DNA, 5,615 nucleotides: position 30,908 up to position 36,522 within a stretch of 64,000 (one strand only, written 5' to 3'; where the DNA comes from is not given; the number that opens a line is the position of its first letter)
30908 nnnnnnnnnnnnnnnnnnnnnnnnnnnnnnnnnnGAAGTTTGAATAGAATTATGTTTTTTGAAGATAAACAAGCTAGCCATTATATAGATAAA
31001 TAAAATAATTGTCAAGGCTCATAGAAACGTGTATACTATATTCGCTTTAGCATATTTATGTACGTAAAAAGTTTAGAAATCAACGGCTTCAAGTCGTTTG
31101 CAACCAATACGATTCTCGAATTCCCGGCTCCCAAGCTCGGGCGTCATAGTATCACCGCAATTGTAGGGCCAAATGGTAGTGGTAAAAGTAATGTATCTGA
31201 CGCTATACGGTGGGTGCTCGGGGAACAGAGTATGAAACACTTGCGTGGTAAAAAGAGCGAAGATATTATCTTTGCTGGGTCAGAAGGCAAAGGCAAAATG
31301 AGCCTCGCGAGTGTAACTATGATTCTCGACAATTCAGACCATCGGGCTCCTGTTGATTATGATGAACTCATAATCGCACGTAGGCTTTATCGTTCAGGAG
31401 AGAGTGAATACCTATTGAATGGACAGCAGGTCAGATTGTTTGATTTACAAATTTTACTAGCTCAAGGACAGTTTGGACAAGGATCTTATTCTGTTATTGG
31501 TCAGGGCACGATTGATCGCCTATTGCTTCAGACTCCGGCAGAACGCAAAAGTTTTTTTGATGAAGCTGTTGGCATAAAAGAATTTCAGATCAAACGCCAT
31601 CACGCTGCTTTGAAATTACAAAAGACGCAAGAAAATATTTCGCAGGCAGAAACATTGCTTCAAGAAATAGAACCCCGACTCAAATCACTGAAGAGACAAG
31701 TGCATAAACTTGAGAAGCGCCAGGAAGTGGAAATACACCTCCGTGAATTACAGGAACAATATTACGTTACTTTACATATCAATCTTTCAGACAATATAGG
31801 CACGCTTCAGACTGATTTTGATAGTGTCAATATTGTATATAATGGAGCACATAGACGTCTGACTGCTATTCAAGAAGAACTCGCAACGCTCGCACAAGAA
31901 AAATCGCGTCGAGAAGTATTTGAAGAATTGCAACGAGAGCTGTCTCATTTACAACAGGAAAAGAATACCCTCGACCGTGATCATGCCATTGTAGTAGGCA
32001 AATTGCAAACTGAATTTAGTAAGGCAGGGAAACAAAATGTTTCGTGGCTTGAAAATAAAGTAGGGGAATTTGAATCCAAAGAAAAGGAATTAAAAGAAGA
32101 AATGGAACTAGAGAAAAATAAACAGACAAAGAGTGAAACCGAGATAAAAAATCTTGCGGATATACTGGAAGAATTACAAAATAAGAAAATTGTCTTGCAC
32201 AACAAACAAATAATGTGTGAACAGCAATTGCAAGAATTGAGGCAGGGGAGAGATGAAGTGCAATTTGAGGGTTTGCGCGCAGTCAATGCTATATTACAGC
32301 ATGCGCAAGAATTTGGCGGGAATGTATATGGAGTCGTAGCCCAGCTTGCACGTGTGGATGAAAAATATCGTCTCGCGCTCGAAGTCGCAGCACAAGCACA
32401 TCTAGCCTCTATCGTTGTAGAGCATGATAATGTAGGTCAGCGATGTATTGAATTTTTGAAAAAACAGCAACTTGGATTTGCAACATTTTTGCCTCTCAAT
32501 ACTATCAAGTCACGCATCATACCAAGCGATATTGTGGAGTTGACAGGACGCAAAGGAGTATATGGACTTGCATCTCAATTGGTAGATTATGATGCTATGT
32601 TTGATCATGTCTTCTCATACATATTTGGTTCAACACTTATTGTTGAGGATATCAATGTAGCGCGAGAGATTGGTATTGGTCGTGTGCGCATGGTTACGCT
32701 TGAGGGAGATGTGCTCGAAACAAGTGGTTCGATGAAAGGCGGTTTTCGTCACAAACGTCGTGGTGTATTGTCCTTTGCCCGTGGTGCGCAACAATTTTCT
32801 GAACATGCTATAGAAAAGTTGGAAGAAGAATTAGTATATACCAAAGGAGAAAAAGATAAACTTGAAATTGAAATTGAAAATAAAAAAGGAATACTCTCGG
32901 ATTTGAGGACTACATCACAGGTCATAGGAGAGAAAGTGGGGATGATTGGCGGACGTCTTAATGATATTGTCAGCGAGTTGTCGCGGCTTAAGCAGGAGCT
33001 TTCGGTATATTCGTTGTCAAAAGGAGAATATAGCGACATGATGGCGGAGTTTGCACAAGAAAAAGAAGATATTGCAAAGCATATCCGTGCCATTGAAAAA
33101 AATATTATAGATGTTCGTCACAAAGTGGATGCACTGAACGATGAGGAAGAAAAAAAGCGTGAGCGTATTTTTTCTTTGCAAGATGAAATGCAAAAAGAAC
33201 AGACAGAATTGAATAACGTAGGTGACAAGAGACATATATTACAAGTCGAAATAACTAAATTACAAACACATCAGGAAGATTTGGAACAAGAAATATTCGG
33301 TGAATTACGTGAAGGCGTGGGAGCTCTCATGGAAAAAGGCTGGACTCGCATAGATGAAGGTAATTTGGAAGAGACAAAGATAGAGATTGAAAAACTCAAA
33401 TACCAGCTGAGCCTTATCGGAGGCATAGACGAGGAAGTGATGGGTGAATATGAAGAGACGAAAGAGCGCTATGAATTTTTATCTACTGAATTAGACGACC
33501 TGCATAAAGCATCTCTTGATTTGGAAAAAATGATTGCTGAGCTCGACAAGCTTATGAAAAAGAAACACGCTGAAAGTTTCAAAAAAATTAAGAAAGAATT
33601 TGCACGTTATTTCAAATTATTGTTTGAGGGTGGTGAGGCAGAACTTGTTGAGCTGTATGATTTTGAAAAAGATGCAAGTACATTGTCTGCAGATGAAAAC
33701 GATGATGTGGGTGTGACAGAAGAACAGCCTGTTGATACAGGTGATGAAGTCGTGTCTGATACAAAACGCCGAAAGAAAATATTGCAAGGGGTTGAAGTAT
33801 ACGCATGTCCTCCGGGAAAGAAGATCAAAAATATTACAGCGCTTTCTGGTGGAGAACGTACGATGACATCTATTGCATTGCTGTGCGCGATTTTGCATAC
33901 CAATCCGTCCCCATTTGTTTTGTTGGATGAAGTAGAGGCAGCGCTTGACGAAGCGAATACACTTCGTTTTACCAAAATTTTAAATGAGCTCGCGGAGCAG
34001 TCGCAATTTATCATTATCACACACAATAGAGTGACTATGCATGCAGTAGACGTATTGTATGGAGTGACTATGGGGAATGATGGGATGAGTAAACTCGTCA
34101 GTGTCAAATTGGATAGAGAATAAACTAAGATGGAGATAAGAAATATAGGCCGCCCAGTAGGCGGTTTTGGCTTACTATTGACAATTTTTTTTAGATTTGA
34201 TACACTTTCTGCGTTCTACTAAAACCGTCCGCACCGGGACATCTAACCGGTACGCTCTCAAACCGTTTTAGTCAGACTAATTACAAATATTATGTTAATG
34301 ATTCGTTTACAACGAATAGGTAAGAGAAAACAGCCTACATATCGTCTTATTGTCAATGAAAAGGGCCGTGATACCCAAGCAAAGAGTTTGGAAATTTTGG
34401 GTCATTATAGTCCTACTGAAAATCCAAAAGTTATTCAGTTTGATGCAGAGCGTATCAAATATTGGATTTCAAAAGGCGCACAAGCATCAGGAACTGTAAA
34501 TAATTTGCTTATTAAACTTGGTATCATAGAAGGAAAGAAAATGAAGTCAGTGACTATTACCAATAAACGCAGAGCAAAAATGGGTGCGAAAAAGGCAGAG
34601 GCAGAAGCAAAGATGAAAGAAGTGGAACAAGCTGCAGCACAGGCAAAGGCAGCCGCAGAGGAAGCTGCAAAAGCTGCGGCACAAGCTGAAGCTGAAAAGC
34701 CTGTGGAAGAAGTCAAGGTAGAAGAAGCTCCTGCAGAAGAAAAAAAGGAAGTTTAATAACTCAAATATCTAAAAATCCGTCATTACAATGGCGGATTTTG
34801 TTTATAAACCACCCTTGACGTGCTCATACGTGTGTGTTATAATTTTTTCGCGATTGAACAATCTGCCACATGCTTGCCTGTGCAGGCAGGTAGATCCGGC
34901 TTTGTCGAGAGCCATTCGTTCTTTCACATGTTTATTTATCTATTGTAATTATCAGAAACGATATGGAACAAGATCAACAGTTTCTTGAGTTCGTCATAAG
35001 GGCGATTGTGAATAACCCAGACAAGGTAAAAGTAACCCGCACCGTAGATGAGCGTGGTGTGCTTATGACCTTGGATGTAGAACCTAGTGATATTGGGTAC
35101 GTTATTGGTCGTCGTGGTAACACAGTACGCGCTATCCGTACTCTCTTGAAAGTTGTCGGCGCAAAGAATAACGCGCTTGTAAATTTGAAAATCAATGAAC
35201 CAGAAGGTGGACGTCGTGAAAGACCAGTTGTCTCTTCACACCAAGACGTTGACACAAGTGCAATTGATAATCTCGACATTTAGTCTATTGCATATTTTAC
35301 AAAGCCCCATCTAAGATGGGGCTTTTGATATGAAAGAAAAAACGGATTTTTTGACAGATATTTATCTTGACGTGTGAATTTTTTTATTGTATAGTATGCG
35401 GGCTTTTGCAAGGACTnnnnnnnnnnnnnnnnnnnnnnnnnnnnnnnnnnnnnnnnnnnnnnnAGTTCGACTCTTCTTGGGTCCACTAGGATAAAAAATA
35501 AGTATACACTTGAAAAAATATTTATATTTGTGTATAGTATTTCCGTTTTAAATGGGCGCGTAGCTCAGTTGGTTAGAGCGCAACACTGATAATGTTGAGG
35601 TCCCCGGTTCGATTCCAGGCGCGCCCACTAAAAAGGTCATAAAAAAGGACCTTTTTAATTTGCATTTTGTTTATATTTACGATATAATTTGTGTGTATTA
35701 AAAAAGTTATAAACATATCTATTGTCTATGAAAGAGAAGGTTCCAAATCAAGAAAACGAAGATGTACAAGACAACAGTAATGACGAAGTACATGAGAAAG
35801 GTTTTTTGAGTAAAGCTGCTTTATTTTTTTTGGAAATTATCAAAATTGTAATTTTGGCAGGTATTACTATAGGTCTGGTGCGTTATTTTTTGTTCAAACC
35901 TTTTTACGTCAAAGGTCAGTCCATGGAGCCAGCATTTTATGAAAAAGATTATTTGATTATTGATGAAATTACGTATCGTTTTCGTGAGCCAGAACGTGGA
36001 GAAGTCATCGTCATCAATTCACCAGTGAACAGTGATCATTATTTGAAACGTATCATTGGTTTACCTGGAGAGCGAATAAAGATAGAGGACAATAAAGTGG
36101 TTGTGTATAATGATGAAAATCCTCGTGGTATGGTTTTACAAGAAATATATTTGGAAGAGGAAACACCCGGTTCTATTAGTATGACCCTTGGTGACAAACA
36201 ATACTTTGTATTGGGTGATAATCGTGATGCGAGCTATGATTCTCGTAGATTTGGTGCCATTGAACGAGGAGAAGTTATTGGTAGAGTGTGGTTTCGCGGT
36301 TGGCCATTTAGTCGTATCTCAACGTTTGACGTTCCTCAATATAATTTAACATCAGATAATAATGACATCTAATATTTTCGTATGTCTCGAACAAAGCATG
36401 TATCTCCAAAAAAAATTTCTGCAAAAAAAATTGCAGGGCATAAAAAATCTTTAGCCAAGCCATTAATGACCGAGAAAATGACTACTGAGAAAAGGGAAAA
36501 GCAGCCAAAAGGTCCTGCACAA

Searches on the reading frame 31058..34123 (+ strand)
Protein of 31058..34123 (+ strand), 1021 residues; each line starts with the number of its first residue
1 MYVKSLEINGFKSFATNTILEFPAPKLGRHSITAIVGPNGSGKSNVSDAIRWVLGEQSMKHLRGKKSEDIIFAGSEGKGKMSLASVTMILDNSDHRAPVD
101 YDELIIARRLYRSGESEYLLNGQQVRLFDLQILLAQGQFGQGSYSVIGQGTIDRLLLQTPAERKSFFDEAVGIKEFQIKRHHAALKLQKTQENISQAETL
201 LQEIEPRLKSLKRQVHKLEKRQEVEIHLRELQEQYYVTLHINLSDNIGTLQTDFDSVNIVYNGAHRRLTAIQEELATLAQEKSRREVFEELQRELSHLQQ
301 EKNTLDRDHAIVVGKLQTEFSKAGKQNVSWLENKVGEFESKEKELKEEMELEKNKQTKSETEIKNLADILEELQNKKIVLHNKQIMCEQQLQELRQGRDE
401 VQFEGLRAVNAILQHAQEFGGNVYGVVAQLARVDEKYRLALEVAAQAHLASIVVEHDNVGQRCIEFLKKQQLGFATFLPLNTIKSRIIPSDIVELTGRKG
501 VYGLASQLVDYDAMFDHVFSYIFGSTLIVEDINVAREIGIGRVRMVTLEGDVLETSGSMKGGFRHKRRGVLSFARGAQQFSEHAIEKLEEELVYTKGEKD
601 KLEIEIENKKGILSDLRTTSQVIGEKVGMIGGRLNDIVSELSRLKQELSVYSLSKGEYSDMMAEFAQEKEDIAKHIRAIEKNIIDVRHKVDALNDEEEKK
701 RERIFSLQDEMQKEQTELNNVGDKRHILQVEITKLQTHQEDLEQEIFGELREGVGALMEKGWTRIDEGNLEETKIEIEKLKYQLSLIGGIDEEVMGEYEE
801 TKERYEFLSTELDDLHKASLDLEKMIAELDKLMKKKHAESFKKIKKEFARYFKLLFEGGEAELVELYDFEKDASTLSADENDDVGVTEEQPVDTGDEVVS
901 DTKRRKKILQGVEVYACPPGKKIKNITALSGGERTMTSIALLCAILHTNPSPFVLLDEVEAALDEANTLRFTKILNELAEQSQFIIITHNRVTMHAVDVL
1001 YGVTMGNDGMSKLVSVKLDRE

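Call 7: search_protein_families(library=pfam, proteins=[window:31058-34123:+], max_evalue=0.01)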
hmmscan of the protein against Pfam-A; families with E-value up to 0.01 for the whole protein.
window:31058-34123:+ (1021 aa): 6 families
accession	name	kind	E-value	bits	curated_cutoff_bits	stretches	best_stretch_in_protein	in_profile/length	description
PF02463.25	SMC_N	-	3.9e-67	226.3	40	1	2-1011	1-219/220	RecF/RecN/SMC N terminal domain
PF06470.18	SMC_hinge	-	5.3e-29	101.4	22.5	1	422-538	3-115/116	SMC proteins Flexible Hinge Domain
PF13304.12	AAA_21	-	2.5e-14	54.5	27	2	32-71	1-30/304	AAA domain, putative AbiEii toxin, Type IV TA system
PF13476.12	AAA_23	-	1.9e-08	35.7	27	1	5-233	1-195/201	AAA domain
PF13555.12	AAA_29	-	0.00019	21.5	27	1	29-55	21-47/61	P-loop containing region of AAA domain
PF00005.33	ABC_tran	-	0.0064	17.5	25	0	27-50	8-31/137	ABC transporter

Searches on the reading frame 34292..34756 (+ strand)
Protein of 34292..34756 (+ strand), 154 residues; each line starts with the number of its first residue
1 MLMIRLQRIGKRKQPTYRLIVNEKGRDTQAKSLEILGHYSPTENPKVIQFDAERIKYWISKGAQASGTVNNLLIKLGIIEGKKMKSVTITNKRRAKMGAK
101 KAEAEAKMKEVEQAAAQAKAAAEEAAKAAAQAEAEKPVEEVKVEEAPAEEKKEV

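Call 7: search_protein_families(library=pfam, proteins=[window:34292-34756:+], max_evalue=0.01)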
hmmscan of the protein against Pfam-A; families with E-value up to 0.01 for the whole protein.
window:34292-34756:+ (154 aa): 1 family
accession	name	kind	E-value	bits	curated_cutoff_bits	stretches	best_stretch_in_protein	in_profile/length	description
PF00886.24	Ribosomal_S16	-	3.9e-17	62.4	27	1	8-66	1-62/62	Ribosomal protein S16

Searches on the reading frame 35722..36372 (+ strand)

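Call 7: search_protein_families(library=pfam, proteins=[window:35722-36372:+], max_evalue=0.01)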
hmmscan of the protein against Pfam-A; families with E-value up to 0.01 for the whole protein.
window:35722-36372:+ (216 aa): 2 families
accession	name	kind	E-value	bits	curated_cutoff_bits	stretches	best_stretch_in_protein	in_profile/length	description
PF10502.14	Peptidase_S26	-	1.1e-39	136.5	22.9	1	38-194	3-168/168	Signal peptidase, peptidase S26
PF00717.28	Peptidase_S24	-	2.4e-05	24.5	23.3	1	62-120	39-90/116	Peptidase S24-like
